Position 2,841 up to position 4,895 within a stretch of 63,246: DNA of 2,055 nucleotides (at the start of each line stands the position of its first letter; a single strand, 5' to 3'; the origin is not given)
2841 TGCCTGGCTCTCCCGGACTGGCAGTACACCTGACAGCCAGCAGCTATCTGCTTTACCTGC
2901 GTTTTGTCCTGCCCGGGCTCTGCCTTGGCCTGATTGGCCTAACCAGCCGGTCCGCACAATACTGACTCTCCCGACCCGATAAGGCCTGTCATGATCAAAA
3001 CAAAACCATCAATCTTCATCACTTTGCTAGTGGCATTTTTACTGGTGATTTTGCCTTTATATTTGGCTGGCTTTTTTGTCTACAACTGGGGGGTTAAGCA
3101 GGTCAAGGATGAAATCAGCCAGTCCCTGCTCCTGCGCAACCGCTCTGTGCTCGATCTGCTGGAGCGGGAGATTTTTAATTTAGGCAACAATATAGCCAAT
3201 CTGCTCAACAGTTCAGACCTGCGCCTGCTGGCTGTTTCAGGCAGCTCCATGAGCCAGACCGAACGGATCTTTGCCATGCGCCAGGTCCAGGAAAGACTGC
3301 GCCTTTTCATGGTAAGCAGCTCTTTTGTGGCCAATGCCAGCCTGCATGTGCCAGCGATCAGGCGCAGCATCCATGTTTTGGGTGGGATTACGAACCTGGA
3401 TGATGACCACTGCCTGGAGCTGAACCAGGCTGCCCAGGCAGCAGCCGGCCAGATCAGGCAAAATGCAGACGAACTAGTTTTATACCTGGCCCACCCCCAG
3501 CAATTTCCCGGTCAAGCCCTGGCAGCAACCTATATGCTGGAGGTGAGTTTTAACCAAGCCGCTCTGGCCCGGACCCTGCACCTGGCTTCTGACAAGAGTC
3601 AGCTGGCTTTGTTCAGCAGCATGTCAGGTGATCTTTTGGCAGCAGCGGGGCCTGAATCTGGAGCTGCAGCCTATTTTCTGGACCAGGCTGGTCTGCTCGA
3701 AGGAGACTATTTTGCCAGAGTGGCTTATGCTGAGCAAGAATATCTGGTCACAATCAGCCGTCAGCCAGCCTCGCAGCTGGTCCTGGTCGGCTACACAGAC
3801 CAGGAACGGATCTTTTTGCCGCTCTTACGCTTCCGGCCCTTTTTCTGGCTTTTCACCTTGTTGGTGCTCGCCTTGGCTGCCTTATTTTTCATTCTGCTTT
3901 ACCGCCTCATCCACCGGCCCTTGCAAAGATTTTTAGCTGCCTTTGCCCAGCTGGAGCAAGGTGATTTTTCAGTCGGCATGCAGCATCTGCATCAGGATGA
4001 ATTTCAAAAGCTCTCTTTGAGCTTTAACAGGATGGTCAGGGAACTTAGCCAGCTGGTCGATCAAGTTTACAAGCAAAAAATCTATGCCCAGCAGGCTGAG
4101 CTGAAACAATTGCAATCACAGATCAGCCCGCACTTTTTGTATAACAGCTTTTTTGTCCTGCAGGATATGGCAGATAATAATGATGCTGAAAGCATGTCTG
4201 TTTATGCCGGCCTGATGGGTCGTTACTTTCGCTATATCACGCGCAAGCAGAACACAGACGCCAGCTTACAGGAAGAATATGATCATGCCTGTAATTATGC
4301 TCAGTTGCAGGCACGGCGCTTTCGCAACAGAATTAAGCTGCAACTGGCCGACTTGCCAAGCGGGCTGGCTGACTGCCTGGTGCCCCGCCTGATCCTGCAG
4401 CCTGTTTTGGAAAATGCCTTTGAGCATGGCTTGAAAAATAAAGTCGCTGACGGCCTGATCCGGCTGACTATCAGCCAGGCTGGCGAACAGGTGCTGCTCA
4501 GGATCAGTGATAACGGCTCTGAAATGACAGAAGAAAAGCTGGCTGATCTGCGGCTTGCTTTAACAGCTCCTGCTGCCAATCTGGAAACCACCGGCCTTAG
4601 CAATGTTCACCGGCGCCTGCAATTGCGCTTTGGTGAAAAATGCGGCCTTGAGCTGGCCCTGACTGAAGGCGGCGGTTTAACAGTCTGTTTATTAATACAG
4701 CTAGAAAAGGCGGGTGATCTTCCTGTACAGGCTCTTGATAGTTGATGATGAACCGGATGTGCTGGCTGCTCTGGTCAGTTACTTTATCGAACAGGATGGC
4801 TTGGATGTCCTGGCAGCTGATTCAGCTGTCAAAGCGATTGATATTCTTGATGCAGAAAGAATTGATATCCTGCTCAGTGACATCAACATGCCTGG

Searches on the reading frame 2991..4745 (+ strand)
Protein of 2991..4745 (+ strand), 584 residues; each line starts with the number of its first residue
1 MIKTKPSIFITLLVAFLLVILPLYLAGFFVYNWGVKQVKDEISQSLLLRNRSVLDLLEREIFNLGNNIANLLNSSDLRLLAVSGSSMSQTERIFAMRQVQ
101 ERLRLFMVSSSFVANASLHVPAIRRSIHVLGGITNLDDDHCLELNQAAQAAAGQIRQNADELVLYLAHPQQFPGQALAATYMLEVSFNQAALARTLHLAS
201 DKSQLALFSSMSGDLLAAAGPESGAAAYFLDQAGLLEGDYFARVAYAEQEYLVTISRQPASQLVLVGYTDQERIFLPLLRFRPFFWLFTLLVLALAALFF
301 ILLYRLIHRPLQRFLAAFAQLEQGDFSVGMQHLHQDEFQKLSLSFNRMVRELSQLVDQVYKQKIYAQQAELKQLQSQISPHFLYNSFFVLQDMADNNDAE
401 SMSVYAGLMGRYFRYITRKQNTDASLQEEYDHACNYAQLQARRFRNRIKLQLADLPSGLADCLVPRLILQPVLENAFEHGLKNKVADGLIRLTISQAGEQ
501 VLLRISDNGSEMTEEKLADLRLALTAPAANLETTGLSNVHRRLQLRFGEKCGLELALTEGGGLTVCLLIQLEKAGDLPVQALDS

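Call 81: search_protein_families(library=pfam, proteins=[window:2991-4745:+], max_evalue=0.00001)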
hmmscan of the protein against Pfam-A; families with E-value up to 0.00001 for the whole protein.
window:2991-4745:+ (584 aa): 3 families
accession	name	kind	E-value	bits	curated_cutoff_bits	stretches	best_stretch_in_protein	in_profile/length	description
PF06580.19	His_kinase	-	2.8e-18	66.4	25.2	1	369-448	1-81/81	Histidine kinase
PF02518.31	HATPase_c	-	1.6e-07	32.2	26.4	1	468-571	9-109/111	Histidine kinase-, DNA gyrase B-, and HSP90-like ATPase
PF00672.30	HAMP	-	7.9e-07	29.7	25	1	302-353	1-52/53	HAMP domain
